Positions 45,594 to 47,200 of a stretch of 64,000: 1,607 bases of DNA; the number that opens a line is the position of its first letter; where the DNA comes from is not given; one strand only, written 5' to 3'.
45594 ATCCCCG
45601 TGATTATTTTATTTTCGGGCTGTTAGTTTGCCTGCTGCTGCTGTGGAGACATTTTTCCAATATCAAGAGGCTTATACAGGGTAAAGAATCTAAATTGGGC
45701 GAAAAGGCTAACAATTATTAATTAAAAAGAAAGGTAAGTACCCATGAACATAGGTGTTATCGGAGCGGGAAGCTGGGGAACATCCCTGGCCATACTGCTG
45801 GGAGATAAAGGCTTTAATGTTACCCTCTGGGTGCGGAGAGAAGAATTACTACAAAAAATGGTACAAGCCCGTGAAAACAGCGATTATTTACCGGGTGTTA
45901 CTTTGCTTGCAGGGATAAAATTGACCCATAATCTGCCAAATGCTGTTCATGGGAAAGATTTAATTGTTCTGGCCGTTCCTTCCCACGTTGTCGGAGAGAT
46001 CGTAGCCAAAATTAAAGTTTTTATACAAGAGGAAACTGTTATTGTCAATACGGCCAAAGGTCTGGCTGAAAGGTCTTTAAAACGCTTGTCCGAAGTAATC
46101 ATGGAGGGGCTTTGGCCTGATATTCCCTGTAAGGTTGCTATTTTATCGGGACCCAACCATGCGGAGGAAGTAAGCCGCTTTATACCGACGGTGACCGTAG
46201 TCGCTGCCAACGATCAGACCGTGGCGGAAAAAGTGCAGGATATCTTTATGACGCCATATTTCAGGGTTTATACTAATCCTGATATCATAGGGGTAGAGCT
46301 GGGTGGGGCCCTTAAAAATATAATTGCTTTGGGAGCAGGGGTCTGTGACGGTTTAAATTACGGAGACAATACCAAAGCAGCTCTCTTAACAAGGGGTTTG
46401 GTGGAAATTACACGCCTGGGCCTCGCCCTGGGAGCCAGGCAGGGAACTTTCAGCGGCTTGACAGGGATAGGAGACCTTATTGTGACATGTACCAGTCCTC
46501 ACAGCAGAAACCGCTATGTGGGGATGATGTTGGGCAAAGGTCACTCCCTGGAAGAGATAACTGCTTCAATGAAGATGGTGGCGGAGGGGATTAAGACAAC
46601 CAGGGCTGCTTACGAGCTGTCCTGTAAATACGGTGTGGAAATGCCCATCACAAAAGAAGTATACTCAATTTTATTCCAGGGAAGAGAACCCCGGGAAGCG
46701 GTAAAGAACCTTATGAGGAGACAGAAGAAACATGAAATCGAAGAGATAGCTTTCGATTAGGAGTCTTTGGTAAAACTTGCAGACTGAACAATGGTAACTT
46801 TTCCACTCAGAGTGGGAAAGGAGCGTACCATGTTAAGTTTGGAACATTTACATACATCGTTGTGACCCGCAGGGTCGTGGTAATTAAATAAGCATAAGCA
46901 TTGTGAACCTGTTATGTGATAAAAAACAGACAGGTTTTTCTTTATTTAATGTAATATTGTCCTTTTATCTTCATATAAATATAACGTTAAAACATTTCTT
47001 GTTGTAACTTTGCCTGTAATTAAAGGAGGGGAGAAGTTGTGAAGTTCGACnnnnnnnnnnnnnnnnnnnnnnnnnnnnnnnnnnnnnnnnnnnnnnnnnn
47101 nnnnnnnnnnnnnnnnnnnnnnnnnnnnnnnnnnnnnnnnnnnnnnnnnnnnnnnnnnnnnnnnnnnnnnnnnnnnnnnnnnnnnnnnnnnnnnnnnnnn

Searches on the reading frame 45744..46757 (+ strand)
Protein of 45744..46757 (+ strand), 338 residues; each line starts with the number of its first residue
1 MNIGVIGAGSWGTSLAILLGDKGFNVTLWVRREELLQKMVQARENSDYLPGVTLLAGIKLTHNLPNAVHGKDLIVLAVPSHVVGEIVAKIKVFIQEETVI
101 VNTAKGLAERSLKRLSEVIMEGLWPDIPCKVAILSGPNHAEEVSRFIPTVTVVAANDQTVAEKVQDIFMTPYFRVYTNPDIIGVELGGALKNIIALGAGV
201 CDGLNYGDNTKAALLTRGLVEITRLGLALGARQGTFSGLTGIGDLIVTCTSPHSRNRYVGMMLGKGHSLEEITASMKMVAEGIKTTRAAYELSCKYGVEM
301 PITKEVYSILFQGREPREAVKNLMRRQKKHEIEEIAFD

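Call 95: search_protein_families(library=pfam, proteins=[window:45744-46757:+])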
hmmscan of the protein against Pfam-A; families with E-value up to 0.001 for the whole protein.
window:45744-46757:+ (338 aa): 7 families
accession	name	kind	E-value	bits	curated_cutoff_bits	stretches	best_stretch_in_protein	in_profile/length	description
PF07479.19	NAD_Gly3P_dh_C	-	3.3e-60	202.8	25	1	180-321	1-142/142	NAD-dependent glycerol-3-phosphate dehydrogenase C-terminus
PF01210.29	NAD_Gly3P_dh_N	-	3.1e-48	164.2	23.1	1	3-160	2-157/158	NAD-dependent glycerol-3-phosphate dehydrogenase N-terminus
PF20618.3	GPD_NAD_C_bact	-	2.8e-23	82.7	27.6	1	240-306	1-66/66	Bacterial GPD, NAD-dependent C-terminal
PF03807.23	F420_oxidored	-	5e-08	33.9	21.6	1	3-104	2-92/94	NADP oxidoreductase coenzyme F420-dependent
PF02558.23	ApbA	-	1e-07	32.1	22.2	1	3-108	1-104/150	Ketopantoate reductase PanE/ApbA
PF03446.21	NAD_binding_2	-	2.7e-07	31.2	21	1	2-111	1-100/161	NAD binding domain of 6-phosphogluconate dehydrogenase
PF02737.24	3HCDH_N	-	6.7e-05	23.3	22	1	2-100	1-110/180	3-hydroxyacyl-CoA dehydrogenase, NAD binding domain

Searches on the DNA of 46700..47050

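Call 7: search_rna_families(source=window, start=46700, end=47050, threshold=evalue, max_evalue=10, show_alignments=3)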
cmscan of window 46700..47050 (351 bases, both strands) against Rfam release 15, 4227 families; matches with E-value up to 10: 4.
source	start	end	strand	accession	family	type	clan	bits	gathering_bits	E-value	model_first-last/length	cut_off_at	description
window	46844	46994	-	RF03532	SQ2397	Cis-reg;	-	13.8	100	5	1-243/243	no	Cis-regulator of HTH transcription factor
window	47011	47050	+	RF01689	AdoCbl-II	Cis-reg; riboswitch;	CL00101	13.4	36.5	4.4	1-39/81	3'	AdoCbl-II (Cobalamin/B12) riboswitch aptamer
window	46839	47003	-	RF01471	rliB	Gene; sRNA;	-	11.6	40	5.5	1-360/360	no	Listeria sRNA rliB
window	46728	46739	-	RF00180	REN-SRE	Cis-reg;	-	11.1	41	4.7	1-37/37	no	Renin stability regulatory element (REN-SRE)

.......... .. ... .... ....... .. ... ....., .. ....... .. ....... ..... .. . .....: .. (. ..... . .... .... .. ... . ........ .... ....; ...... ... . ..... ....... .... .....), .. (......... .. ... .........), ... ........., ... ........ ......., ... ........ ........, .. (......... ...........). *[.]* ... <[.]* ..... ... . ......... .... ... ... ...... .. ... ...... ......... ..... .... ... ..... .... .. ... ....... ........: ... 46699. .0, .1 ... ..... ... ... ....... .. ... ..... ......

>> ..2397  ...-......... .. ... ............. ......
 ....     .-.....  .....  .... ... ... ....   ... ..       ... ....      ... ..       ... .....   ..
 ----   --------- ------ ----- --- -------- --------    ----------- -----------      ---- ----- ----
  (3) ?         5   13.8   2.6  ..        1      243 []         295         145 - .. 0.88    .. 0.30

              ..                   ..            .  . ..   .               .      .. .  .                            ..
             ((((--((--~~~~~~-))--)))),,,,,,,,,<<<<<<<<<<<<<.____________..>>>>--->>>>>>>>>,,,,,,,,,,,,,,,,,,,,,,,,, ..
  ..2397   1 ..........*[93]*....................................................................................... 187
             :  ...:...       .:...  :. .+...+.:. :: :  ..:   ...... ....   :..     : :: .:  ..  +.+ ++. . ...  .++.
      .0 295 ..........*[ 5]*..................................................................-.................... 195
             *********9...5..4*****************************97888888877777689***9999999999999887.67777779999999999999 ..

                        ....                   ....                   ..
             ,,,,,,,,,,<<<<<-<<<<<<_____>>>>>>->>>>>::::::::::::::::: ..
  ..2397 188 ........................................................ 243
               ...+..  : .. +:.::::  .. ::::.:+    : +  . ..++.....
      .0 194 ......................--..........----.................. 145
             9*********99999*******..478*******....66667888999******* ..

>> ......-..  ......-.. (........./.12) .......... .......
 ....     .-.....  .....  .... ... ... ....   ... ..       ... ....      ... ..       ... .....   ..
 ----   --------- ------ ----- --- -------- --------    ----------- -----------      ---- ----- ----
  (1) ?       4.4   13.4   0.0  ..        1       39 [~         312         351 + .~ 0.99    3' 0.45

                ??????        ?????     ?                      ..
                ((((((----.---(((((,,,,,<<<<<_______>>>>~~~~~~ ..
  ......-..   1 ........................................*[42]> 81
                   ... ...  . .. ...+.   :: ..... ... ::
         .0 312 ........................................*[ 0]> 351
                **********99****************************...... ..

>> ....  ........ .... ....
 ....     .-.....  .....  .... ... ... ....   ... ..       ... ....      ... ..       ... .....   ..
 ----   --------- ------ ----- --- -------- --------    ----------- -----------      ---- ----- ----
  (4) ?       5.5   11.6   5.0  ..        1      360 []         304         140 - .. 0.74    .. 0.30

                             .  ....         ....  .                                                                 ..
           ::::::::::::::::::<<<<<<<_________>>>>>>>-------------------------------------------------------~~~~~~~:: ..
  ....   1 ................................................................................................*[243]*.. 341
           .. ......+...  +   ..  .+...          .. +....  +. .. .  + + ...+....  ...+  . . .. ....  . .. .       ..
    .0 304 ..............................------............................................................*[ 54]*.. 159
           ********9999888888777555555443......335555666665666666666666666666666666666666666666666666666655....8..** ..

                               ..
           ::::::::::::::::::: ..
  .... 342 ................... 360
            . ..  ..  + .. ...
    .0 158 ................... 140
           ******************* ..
